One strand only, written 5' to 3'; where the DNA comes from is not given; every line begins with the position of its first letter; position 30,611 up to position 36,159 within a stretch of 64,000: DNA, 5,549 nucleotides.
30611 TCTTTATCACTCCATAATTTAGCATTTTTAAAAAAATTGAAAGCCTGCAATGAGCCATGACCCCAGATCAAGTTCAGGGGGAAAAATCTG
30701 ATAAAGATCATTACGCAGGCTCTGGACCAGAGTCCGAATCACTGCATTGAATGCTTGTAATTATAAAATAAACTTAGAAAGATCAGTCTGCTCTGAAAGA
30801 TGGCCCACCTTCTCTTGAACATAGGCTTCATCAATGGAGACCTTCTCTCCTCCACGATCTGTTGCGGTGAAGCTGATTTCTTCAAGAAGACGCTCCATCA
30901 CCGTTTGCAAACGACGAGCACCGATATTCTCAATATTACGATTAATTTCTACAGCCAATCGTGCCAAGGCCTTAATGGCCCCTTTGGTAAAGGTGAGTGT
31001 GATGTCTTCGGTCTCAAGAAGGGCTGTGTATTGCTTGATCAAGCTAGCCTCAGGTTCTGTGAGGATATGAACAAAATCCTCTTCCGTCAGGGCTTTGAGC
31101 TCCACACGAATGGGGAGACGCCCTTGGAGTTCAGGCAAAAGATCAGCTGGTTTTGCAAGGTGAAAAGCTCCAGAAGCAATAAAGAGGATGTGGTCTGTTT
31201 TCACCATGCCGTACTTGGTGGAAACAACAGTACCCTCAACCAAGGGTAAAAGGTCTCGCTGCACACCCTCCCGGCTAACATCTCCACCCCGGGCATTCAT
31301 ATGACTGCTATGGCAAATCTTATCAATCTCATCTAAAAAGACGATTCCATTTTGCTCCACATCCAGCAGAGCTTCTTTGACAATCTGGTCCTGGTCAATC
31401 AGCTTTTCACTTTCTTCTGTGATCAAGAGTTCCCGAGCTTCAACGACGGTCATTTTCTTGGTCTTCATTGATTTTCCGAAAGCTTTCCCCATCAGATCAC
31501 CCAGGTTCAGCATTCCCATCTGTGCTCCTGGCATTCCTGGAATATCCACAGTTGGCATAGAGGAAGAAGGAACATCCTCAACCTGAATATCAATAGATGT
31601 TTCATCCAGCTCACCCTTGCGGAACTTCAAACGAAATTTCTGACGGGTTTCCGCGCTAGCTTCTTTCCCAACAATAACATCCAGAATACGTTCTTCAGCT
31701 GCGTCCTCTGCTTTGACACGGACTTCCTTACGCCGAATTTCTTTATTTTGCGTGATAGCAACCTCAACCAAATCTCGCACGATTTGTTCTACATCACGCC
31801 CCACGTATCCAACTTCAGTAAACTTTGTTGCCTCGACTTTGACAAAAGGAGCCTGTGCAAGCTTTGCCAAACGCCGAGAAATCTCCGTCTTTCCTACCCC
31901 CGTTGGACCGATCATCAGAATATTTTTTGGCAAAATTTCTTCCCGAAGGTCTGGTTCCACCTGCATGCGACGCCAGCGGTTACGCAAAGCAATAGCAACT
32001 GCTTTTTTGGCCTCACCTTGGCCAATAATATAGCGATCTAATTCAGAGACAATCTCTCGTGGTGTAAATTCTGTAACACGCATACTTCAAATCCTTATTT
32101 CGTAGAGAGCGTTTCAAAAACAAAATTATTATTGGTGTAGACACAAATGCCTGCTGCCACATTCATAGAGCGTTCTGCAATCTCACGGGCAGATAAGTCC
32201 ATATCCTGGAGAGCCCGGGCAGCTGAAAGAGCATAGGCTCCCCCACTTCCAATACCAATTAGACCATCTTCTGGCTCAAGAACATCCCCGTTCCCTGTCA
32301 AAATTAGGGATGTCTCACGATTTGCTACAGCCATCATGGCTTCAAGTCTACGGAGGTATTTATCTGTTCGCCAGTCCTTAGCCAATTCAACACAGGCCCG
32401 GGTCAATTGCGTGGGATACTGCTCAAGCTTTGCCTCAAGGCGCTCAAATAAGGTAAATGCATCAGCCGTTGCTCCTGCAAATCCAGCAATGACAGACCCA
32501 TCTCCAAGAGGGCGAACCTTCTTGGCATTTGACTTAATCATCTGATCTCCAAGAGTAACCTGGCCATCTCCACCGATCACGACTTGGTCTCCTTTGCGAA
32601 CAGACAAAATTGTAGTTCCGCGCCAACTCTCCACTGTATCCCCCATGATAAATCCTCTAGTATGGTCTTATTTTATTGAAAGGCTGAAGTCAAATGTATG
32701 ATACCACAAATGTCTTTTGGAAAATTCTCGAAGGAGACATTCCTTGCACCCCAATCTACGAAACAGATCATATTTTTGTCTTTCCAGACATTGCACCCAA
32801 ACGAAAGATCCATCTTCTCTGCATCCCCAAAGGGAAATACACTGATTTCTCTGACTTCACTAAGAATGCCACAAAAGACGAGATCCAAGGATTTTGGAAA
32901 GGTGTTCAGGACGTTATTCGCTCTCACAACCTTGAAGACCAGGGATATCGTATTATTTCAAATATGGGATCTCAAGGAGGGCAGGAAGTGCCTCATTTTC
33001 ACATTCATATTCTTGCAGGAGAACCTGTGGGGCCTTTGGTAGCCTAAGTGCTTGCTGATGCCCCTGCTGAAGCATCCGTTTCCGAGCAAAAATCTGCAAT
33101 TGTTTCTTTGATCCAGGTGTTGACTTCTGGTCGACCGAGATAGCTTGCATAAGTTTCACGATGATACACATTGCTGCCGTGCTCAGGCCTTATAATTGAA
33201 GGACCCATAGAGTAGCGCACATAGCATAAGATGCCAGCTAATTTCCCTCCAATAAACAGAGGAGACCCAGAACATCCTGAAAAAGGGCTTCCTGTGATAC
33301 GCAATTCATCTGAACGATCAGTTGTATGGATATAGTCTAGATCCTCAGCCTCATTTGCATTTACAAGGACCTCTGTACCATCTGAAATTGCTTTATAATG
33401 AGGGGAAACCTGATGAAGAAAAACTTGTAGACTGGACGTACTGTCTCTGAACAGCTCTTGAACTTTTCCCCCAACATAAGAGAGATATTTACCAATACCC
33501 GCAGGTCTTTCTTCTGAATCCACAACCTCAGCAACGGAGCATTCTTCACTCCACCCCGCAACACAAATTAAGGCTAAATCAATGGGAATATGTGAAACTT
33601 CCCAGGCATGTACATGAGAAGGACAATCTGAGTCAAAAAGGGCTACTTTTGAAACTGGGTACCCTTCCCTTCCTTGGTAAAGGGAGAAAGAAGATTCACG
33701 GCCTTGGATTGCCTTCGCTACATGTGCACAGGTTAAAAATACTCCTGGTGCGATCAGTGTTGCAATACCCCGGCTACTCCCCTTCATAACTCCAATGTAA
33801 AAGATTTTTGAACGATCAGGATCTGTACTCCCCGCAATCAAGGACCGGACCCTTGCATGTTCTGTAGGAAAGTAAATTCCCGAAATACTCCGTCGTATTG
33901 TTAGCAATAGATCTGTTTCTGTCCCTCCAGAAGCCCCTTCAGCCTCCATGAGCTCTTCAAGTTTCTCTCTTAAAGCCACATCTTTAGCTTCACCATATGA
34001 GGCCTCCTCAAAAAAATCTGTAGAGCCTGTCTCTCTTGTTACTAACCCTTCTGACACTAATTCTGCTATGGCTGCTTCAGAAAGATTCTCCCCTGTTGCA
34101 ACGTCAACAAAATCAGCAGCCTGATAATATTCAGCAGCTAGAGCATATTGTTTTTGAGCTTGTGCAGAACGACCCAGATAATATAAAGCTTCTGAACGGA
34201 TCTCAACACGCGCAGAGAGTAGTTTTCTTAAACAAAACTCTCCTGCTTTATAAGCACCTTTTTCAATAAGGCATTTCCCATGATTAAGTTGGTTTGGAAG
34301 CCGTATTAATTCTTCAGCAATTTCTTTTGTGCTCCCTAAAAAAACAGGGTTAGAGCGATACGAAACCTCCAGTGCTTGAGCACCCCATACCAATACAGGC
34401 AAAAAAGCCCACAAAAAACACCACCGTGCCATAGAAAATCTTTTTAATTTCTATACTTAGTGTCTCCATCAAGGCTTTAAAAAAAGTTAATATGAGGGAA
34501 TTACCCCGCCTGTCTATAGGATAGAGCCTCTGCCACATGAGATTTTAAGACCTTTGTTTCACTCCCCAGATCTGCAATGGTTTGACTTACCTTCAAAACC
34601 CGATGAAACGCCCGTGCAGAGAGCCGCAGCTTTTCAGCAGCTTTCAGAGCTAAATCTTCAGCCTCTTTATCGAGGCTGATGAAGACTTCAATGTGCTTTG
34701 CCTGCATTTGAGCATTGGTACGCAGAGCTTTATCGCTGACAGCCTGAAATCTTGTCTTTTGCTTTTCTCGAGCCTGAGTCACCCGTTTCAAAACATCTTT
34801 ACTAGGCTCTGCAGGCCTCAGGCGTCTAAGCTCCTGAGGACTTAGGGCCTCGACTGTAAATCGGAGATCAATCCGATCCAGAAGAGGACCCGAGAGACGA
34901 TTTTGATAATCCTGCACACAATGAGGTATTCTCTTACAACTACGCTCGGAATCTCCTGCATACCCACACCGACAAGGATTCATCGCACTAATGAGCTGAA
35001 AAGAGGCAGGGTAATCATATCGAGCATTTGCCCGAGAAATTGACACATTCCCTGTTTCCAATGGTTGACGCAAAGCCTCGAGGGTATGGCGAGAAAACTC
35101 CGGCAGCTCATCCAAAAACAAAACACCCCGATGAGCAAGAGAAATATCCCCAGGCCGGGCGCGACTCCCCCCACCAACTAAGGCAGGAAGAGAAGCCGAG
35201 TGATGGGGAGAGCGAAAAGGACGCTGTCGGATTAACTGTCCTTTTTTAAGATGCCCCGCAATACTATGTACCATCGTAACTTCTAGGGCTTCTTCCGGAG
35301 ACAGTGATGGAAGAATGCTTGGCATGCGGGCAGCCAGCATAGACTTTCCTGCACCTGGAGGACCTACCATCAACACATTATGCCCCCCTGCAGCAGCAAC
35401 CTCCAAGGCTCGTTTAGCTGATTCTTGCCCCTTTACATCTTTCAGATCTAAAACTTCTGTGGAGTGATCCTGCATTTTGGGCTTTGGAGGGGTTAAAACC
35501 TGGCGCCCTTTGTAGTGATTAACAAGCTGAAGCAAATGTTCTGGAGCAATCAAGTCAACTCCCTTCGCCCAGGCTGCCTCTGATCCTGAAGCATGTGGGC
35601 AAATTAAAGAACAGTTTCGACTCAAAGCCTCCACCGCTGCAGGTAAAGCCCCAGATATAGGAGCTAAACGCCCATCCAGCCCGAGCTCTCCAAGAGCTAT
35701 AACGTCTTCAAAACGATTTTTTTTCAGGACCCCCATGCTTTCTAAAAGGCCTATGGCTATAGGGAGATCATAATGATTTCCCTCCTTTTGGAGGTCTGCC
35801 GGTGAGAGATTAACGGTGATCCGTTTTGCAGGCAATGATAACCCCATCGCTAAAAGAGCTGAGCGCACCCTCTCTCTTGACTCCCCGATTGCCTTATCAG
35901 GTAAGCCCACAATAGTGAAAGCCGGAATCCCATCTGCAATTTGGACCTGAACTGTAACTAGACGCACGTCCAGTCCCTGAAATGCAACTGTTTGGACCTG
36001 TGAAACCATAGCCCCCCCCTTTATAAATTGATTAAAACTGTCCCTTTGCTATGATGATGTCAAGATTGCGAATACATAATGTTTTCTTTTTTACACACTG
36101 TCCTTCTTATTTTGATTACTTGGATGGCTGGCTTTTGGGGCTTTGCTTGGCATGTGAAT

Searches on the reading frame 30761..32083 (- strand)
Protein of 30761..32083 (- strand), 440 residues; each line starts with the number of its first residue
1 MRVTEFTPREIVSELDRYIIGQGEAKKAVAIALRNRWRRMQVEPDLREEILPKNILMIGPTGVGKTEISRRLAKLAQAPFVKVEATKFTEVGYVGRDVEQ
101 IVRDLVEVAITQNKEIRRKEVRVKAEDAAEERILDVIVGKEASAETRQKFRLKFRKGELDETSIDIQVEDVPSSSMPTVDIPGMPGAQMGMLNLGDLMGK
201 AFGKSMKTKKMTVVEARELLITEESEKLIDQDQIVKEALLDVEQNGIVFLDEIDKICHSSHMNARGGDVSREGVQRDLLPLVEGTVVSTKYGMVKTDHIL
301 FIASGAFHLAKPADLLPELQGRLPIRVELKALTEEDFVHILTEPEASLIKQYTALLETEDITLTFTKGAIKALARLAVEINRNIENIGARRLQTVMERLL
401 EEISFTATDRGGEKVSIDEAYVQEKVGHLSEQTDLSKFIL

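Call 33: find_homologous_proteins(query=window:30761-32083:-)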
Query window:30761-32083:- (440 aa): 8000 proteins with E <= 0.001 among 8000 candidates; the best 120 are listed.
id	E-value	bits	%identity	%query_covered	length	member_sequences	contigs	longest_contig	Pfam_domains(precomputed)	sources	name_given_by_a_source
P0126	9.1e-276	932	100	100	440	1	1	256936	PF07724.21,PF00004.36,PF05496.19,PF07728.21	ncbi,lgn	-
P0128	9.2e-201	685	73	100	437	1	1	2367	PF07724.21,PF00004.36,PF05496.19,PF07728.21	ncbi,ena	-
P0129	1.0e-200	685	73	100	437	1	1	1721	PF07724.21,PF00004.36,PF05496.19,PF07728.21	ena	-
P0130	1.9e-200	684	73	100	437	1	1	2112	PF07724.21,PF00004.36,PF05496.19,PF07728.21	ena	-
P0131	6.3e-200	683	73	100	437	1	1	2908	PF07724.21,PF00004.36,PF05496.19,PF07728.21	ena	-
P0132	7.4e-200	683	72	100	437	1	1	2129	PF07724.21,PF00004.36,PF07728.21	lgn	-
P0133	7.8e-200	682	73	100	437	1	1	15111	PF07724.21,PF00004.36,PF05496.19,PF07728.21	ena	-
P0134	3.7e-199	680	73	100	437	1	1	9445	PF07724.21,PF00004.36,PF05496.19,PF07728.21,PF01078.28,PF13191.13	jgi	-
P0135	8.8e-199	679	73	100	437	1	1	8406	PF07724.21,PF00004.36,PF05496.19,PF07728.21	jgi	jgi:ATP-dependent HslUV protease ATP-binding subunit HslU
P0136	9.6e-199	679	73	100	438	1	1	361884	PF07724.21,PF00004.36,PF07728.21,PF13191.13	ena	-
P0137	1.4e-198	678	72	100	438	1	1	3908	PF07724.21,PF00004.36,PF13401.13,PF05496.19,PF07728.21,PF13191.13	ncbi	-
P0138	1.9e-198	678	73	100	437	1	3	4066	PF07724.21,PF00004.36,PF05496.19,PF07728.21,PF13191.13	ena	-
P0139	2.1e-198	678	70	99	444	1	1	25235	PF07724.21,PF00004.36,PF07728.21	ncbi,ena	-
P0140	2.4e-198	678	73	100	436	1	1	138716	PF07724.21,PF00004.36,PF13401.13,PF05496.19,PF07728.21,PF13191.13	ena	-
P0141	2.5e-198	677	72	100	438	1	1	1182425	PF07724.21,PF00004.36,PF07728.21,PF13191.13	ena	-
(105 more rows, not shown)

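Call 66: search_protein_families(library=pfam, proteins=[window:30761-32083:-], max_evalue=0.00001)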
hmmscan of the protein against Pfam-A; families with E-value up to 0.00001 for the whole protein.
window:30761-32083:- (440 aa): 4 families
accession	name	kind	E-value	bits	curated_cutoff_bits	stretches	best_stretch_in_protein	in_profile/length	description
PF07724.20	AAA_2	-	5.2e-35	121.4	27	1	203-326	24-166/166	AAA domain (Cdc48 subfamily)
PF00004.35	AAA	-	3.7e-14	53.7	21.2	1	55-109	1-53/131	ATPase family associated with various cellular activities (AAA)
PF07728.20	AAA_5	-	4.4e-07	30.4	22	0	54-90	1-38/139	AAA domain (dynein-related subfamily)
PF05496.18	RuvB_N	-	1.4e-06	28.6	27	0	20-148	10-127/159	Holliday junction DNA helicase RuvB P-loop domain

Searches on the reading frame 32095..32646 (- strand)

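Call 66: search_protein_families(library=pfam, proteins=[window:32095-32646:-], max_evalue=0.00001)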
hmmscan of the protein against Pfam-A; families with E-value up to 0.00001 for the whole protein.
window:32095-32646:- (183 aa): 1 family
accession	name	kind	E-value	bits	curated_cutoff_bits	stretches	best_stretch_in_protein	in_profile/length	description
PF00227.31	Proteasome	-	3.4e-22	79.5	22.4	1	9-178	3-187/189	Proteasome subunit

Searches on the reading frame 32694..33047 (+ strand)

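Call 65: search_protein_families(library=pfam, proteins=[window:32694-33047:+], max_evalue=0.001)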
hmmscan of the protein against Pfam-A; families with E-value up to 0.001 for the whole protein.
window:32694-33047:+ (117 aa): 2 families
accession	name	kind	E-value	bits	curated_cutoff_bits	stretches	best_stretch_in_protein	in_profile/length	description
PF01230.28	HIT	-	1.1e-19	71.3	21.5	1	14-110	2-96/98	HIT domain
PF11969.13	DcpS_C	-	8.9e-16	58.8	24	1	7-108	3-101/114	Scavenger mRNA decapping enzyme C-term binding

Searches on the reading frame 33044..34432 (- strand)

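Call 23: search_protein_families(library=pfam, proteins=[window:33044-34432:-], max_evalue=0.01)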
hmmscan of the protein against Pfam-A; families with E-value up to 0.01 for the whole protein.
window:33044-34432:- (462 aa): 1 family
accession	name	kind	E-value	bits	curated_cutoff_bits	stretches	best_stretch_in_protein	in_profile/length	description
PF13365.12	Trypsin_2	-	0.0025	19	27.6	1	225-400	4-143/144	Trypsin-like peptidase domain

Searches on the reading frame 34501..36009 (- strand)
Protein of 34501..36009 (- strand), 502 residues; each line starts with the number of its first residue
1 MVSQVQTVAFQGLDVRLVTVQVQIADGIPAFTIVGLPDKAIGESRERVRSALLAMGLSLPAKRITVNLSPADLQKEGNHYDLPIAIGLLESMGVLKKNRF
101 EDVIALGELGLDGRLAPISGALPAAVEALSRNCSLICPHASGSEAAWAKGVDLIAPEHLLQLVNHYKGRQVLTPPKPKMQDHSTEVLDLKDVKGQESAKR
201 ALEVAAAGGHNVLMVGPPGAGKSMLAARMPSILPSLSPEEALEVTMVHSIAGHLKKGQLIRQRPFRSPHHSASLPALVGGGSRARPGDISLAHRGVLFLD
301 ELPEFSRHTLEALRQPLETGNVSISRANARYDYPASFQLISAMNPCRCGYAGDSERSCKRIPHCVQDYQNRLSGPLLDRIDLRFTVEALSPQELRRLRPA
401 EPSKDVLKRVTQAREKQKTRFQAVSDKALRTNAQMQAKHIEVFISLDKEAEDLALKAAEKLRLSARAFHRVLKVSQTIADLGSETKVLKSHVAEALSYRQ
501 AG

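Call 65: search_protein_families(library=pfam, proteins=[window:34501-36009:-], max_evalue=0.001)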
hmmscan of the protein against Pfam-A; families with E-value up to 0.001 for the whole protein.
window:34501-36009:- (502 aa): 7 families
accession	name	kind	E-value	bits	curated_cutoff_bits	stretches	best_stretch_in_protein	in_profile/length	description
PF01078.27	Mg_chelatase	-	1.8e-96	321.9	20.3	1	188-393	1-206/207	Magnesium chelatase, subunit ChlI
PF13541.12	ChlI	-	5.8e-40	136.4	27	1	20-139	1-119/121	Subunit ChlI of Mg-chelatase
PF13335.12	Mg_chelatase_C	-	1e-26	93.8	26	1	401-499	2-94/94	Magnesium chelatase, subunit ChlI C-terminal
PF00493.29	MCM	-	4.1e-09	36.3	23.3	1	286-387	114-205/224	MCM P-loop domain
PF07728.20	AAA_5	-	2.4e-08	34.5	22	1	211-347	1-125/139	AAA domain (dynein-related subfamily)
PF00158.32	Sigma54_activat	-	1.5e-06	28.4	20.2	1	198-344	11-142/168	Sigma-54 interaction domain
PF13191.12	AAA_16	-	0.00096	20.1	32.6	0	200-278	14-102/167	AAA ATPase domain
